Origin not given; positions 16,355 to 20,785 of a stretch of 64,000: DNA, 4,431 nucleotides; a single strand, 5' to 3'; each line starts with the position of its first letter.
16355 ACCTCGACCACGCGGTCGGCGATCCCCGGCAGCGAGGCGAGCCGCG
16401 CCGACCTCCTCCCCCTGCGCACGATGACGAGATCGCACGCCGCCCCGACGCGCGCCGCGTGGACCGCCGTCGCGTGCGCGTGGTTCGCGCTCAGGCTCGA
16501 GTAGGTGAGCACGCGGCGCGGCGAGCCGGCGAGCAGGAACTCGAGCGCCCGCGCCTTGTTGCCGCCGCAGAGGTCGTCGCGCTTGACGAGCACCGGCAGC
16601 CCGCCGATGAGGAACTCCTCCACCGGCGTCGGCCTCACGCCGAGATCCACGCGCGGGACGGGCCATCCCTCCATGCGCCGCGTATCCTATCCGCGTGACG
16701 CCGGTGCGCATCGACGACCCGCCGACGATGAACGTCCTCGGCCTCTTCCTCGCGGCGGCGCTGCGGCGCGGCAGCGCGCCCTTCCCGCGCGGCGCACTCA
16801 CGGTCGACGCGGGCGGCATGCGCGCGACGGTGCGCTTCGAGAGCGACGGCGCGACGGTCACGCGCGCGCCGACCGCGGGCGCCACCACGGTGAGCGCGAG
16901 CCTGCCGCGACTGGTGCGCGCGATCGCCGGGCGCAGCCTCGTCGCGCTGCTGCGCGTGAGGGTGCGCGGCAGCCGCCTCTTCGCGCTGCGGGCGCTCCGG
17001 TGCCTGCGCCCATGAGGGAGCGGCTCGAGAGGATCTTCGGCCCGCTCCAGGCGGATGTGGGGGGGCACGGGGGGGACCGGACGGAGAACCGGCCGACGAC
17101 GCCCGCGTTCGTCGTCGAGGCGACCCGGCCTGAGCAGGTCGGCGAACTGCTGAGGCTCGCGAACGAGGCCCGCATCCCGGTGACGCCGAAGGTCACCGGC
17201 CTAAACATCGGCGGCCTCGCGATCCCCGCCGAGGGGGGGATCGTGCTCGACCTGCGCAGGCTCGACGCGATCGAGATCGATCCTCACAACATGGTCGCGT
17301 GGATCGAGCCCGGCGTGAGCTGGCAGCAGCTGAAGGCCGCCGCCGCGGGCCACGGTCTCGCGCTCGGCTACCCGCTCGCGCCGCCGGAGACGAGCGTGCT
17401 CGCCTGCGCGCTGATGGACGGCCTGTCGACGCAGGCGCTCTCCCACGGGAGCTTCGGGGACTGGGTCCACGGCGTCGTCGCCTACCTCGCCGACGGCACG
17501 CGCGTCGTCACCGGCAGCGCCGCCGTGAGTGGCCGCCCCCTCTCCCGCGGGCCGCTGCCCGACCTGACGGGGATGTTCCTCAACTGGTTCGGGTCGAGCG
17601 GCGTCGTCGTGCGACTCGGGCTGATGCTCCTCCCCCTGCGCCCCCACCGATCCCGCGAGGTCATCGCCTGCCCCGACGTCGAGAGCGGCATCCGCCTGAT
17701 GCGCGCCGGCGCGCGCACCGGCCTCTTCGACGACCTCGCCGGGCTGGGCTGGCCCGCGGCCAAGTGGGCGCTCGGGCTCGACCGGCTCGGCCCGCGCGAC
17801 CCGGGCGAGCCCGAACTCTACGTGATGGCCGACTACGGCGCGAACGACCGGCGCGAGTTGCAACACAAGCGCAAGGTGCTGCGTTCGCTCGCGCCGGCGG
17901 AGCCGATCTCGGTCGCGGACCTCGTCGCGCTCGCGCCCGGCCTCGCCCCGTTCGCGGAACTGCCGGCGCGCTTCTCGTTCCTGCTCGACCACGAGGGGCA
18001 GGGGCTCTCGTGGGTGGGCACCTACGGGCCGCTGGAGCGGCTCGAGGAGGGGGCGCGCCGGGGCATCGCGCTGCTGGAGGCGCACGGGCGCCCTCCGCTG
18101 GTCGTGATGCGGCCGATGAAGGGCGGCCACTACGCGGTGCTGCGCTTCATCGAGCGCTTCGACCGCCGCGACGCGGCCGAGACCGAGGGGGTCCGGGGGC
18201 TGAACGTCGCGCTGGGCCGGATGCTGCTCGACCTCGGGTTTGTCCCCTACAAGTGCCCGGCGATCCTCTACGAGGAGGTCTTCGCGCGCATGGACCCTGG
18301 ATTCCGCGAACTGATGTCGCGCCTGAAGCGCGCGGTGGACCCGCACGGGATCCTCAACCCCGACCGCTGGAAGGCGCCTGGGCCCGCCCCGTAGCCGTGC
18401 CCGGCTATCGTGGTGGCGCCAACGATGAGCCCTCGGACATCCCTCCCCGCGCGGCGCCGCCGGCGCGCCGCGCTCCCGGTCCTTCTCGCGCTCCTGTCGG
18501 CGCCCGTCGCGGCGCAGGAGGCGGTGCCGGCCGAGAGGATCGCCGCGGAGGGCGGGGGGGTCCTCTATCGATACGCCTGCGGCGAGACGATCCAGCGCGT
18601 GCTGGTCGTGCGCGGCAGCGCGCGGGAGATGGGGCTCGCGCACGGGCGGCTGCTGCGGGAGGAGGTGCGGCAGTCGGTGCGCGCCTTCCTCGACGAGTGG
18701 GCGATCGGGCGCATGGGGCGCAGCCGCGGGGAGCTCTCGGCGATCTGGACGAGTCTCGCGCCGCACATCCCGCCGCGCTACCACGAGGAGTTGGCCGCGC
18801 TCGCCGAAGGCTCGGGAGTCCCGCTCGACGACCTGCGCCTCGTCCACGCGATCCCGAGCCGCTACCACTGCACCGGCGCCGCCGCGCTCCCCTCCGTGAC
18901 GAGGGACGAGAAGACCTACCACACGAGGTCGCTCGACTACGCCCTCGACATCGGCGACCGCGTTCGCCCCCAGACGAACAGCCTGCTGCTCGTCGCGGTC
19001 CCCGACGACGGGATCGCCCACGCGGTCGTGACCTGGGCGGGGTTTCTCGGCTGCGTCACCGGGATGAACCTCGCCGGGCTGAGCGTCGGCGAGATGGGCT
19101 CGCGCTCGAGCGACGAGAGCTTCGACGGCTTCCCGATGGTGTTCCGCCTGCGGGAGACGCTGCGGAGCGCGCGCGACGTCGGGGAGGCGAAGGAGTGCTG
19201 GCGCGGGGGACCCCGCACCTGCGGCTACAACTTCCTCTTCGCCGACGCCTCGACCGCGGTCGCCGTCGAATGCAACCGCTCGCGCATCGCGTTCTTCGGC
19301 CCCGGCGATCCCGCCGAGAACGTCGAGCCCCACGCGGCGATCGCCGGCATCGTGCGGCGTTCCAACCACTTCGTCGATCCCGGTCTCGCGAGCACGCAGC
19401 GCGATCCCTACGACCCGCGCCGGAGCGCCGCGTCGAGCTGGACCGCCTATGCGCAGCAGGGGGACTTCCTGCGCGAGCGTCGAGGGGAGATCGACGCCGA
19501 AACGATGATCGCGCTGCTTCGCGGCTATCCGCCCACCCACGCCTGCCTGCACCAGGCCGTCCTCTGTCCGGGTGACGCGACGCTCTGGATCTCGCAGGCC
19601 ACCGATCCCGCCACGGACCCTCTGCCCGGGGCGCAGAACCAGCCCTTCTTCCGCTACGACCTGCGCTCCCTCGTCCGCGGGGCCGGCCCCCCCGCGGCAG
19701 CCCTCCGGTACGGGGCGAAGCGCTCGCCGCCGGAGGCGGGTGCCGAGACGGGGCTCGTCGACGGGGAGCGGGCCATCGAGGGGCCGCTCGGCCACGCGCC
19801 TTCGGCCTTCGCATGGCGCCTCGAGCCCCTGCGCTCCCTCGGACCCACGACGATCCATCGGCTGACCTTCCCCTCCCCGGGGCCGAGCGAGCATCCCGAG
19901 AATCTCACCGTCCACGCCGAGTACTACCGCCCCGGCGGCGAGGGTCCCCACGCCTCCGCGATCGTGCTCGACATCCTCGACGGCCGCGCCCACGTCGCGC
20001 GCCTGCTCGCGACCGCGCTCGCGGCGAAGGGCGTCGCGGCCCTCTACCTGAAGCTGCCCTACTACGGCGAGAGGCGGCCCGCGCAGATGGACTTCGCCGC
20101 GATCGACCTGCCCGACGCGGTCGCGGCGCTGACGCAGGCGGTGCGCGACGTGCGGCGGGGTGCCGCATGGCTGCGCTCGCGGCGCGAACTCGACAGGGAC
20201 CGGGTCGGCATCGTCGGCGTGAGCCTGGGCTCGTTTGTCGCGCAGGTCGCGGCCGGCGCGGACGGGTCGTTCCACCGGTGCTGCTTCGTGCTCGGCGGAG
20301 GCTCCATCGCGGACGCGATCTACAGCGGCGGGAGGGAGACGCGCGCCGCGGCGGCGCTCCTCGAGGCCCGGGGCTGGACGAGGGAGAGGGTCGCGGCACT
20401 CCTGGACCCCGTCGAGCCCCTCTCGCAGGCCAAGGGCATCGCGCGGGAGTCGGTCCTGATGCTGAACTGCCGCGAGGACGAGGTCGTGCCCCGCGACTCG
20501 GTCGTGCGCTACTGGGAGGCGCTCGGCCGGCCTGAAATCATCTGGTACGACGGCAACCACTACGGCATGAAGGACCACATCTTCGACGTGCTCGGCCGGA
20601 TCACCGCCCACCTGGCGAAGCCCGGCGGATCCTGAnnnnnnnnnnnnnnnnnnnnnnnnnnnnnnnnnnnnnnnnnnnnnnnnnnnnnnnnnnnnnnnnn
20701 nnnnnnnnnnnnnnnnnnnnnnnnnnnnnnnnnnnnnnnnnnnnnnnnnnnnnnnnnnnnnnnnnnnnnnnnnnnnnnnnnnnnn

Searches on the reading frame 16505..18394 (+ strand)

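Call 35: search_protein_families(library=pfam, proteins=[window:16505-18394:+])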
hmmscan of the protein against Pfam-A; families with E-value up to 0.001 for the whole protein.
window:16505-18394:+ (629 aa): 1 family
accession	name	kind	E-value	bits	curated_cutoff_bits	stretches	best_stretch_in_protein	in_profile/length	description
PF01565.28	FAD_binding_4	-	3.8e-28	98.4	26.4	1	200-336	1-138/139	FAD binding domain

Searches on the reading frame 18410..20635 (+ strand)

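Call 19: search_protein_families(library=pfam, max_evalue=0.01, proteins=[window:18410-20635:+])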
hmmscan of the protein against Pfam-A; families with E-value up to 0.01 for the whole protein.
window:18410-20635:+ (741 aa): 3 families
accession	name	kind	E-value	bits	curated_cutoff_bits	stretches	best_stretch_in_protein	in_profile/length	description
PF03417.21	AAT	-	2.5e-09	37.6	23.2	1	191-336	21-156/225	Acyl-coenzyme A:6-aminopenicillanic acid acyl-transferase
PF09752.15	ABHD18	-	2.9e-05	23.8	21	1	531-616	111-194/351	Alpha/beta hydrolase domain containing 18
PF00326.27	Peptidase_S9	-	3.9e-05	23.7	22.6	1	577-708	44-173/213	Prolyl oligopeptidase family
